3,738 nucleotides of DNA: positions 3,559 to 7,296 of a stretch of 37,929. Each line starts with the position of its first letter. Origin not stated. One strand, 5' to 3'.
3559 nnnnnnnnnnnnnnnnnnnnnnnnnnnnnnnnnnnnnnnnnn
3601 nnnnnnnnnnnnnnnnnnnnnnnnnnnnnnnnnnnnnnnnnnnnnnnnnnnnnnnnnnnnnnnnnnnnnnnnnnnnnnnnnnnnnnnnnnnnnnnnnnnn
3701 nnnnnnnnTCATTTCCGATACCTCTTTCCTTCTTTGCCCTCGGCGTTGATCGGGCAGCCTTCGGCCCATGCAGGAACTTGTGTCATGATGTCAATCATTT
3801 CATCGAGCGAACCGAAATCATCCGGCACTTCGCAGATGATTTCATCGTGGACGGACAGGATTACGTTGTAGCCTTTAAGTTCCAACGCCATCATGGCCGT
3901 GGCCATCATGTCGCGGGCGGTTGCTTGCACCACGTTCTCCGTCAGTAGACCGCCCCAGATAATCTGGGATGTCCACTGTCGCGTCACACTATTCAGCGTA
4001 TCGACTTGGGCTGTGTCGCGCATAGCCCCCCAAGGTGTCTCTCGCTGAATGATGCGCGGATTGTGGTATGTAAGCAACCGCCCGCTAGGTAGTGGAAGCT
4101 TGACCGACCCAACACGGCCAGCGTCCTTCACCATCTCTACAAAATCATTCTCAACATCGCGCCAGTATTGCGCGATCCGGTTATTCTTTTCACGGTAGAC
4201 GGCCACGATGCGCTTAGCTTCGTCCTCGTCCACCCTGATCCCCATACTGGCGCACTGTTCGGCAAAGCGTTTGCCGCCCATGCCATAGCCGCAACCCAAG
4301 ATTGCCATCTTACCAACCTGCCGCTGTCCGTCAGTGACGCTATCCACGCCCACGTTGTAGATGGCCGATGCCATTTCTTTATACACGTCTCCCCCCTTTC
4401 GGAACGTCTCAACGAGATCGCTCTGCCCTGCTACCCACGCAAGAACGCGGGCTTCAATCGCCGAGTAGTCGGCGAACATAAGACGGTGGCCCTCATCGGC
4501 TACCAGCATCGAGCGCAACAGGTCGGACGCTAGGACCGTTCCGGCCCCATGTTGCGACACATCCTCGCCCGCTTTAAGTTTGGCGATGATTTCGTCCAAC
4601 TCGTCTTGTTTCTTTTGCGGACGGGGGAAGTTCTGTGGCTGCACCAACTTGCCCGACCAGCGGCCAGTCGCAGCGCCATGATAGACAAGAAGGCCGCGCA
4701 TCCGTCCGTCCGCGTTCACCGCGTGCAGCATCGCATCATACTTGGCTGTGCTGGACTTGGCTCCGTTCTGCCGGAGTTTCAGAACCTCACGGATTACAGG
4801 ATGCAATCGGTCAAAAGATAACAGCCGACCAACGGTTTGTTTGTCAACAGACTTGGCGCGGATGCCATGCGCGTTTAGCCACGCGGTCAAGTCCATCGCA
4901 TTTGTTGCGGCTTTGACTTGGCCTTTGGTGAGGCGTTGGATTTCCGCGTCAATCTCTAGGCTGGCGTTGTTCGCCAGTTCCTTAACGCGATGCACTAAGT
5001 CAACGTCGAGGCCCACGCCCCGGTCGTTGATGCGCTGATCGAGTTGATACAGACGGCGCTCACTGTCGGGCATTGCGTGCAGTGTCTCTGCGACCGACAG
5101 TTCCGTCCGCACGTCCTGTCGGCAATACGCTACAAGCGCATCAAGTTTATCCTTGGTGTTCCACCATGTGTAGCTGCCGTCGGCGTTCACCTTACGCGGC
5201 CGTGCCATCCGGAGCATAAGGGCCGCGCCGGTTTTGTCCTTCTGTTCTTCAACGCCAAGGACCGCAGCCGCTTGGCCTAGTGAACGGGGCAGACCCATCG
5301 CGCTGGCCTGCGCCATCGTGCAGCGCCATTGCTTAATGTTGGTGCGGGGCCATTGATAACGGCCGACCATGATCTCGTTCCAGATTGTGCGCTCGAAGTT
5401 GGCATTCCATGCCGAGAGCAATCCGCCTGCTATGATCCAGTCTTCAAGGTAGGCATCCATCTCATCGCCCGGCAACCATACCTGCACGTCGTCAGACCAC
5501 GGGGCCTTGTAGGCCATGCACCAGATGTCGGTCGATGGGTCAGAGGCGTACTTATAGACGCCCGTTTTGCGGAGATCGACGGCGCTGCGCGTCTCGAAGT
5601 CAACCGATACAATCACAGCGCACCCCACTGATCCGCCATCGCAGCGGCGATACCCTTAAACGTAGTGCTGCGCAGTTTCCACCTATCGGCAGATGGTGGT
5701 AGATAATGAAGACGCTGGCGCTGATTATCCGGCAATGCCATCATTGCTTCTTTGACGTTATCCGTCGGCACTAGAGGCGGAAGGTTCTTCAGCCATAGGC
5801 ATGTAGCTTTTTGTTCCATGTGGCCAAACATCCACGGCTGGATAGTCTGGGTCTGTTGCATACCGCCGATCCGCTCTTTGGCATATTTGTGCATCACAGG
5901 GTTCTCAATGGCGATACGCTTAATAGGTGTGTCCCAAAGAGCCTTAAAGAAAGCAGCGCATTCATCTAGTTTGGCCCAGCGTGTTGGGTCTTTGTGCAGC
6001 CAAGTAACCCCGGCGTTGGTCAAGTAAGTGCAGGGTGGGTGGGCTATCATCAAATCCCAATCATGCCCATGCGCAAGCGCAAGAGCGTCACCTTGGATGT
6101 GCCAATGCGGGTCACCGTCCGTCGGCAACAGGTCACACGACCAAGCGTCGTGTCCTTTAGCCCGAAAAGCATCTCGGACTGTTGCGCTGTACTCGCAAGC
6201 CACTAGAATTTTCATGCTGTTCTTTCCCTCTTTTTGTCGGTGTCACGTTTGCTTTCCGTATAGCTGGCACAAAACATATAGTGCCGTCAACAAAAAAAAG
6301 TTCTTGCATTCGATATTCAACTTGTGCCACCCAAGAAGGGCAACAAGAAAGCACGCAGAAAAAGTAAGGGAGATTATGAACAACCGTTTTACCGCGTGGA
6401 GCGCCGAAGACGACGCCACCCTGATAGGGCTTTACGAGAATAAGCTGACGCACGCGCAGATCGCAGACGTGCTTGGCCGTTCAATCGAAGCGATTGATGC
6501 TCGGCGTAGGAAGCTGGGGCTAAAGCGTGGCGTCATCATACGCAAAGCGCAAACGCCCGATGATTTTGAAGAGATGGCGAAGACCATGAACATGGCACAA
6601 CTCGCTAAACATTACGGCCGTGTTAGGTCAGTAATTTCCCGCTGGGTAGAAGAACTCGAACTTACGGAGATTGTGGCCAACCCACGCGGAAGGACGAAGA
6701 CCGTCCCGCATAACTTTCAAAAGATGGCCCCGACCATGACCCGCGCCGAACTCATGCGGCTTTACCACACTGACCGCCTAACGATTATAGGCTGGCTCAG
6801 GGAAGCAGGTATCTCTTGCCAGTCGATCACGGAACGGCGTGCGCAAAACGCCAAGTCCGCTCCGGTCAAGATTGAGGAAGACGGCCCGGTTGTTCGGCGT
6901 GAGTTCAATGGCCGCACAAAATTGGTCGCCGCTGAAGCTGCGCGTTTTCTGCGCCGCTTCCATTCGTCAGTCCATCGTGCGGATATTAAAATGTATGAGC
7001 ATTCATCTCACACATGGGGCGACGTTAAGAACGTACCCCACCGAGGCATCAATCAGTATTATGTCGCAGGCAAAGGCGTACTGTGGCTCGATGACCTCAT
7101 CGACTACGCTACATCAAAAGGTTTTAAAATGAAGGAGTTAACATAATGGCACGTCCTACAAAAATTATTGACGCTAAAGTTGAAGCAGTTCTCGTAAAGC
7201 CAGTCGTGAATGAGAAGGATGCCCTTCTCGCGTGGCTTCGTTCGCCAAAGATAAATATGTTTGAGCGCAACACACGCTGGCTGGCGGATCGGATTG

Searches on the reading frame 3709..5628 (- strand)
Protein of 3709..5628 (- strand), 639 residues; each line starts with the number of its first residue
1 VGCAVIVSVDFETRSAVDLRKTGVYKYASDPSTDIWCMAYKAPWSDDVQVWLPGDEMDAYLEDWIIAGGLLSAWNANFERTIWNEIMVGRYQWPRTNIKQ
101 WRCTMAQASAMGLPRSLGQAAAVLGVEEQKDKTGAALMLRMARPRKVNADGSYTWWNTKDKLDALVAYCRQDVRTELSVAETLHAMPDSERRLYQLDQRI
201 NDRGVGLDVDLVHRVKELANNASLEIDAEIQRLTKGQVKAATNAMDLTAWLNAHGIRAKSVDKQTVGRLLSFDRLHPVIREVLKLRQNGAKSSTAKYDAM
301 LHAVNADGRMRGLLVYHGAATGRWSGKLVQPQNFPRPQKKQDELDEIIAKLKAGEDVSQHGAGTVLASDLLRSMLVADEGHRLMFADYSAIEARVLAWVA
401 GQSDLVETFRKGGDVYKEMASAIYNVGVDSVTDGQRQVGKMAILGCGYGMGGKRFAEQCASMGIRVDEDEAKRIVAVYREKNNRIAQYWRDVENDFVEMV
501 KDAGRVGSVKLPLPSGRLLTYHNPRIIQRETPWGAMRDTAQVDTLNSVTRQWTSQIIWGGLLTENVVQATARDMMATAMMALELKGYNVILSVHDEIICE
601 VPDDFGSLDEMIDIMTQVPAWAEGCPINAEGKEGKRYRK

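Call 49: search_protein_families(library=phrogs, proteins=[window:3709-5628:-], max_evalue=0.00001)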
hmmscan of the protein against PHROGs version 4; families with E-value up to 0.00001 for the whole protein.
window:3709-5628:- (639 aa): 4 families
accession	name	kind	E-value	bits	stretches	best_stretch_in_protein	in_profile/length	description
phrog_17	-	DNA, RNA and nucleotide metabolism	3.5e-121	407.3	1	6-639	672-1232/1445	DNA polymerase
phrog_10285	-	DNA, RNA and nucleotide metabolism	1.6e-55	189.4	1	365-639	39-320/321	DNA polymerase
phrog_7766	-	DNA, RNA and nucleotide metabolism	2.8e-41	142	1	466-639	3-185/186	DNA polymerase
phrog_2573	-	DNA, RNA and nucleotide metabolism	1.5e-12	48.3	1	374-618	8-248/336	DNA polymerase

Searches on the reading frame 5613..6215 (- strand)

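Call 49: search_protein_families(library=phrogs, proteins=[window:5613-6215:-], max_evalue=0.00001)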
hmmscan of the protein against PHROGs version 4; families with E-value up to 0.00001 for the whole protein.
window:5613-6215:- (200 aa): 2 families
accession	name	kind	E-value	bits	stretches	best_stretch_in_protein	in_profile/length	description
phrog_757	-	other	4.3e-62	210.4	1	1-199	15-220/247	DNA methyltransferase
phrog_27471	-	unknown function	3.9e-31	108.1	1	95-198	2-93/93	-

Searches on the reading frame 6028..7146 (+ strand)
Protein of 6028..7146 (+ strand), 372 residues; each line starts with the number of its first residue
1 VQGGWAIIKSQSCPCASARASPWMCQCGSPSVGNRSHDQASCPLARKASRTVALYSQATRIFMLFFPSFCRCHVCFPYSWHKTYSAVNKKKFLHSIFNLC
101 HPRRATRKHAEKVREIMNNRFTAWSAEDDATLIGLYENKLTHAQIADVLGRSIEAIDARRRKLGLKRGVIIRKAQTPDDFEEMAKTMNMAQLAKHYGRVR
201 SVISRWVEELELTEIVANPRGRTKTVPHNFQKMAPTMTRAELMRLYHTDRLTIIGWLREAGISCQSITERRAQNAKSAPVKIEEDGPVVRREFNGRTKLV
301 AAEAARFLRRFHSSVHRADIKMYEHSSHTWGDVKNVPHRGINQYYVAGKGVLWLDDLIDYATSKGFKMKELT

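Call 7: search_protein_families(library=phrogs, proteins=[window:6028-7146:+], max_evalue=0.001)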
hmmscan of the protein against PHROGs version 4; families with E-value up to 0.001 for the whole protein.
window:6028-7146:+ (372 aa): 4 families
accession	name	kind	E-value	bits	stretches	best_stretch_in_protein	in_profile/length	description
phrog_323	-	transcription regulation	1.2e-11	45.7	1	105-165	127-190/319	transcriptional regulator, D5-like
phrog_21354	-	unknown function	5e-05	24.2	0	180-214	15-49/80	-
phrog_18209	-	unknown function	0.00028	21.4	0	122-185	58-116/296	-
phrog_7545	-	DNA, RNA and nucleotide metabolism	0.00043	21.5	0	185-214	17-46/160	HNH endonuclease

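Call 8: search_protein_families(library=pfam, proteins=[window:6028-7146:+], max_evalue=0.01)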
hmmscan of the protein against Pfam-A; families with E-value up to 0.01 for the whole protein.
window:6028-7146:+ (372 aa): 1 family
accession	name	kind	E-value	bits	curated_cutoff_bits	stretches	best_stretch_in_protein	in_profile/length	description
PF13384.12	HTH_23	-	0.00015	21.9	24.6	0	132-152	10-30/50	Homeodomain-like domain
